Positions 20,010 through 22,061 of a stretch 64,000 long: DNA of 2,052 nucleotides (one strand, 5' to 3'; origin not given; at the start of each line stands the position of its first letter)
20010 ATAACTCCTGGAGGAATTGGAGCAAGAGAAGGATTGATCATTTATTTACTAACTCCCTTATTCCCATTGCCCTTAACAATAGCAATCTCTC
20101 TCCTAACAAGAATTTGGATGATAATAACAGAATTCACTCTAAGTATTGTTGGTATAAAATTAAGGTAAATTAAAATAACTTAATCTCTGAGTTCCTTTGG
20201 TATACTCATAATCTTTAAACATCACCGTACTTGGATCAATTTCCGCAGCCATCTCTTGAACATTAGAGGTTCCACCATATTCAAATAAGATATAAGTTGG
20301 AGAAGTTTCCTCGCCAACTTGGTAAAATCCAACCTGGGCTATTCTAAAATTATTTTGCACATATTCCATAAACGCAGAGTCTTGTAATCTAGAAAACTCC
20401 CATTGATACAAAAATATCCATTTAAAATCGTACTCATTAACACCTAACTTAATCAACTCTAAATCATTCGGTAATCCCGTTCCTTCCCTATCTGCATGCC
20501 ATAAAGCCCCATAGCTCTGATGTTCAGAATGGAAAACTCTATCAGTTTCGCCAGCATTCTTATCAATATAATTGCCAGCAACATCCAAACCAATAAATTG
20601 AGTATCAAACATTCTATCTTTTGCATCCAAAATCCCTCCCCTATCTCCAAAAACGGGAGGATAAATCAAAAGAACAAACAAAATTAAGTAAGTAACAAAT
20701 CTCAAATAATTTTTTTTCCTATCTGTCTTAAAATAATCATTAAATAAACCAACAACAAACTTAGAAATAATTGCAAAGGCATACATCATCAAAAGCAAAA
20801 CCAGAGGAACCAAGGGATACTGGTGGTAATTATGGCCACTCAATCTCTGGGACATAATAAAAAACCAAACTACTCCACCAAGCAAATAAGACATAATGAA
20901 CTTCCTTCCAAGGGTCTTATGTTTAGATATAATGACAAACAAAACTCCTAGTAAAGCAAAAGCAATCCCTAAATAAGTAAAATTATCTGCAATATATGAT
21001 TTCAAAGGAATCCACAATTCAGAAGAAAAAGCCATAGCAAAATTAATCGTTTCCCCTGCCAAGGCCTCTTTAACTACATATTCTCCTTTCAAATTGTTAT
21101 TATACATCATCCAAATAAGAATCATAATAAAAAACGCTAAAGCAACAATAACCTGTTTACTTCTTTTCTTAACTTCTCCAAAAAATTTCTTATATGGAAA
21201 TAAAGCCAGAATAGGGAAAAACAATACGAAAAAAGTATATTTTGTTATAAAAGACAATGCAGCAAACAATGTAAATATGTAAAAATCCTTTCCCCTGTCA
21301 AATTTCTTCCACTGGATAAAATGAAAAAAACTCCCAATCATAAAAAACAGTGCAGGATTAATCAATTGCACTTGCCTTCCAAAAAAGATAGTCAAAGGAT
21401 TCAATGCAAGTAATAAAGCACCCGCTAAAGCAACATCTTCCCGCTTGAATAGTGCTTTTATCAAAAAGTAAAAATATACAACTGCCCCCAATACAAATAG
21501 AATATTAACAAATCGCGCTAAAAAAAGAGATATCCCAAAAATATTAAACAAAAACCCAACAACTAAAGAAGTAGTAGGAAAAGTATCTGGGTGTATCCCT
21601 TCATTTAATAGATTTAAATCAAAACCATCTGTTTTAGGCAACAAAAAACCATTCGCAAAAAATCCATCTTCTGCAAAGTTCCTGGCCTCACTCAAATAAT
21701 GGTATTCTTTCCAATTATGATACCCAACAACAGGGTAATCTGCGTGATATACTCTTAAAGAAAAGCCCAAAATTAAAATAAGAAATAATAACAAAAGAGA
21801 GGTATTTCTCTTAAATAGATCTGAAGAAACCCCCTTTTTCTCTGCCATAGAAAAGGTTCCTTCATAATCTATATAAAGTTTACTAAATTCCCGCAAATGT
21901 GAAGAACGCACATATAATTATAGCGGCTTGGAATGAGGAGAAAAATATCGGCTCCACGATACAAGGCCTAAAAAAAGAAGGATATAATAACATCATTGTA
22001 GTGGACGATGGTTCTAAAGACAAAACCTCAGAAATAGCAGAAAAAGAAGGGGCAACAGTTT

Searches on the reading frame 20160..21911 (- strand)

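Call 21: search_protein_families(library=ncbifam, proteins=[window:20160-21911:-], max_evalue=0.001)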
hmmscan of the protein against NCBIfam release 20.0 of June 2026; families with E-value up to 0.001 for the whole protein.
window:20160-21911:- (583 aa): 0 families

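Call 70: search_protein_families(library=pfam, proteins=[window:20160-21911:-], max_evalue=0.01)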
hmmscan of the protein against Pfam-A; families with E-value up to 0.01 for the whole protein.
window:20160-21911:- (583 aa): 2 families
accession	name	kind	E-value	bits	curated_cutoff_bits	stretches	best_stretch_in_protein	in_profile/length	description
PF13231.12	PMT_2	-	3.3e-13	50.6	26.1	1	112-267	4-160/160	Dolichyl-phosphate-mannose-protein mannosyltransferase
PF02366.24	PMT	-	5e-06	26.7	22.7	1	125-271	77-234/245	Dolichyl-phosphate-mannose-protein mannosyltransferase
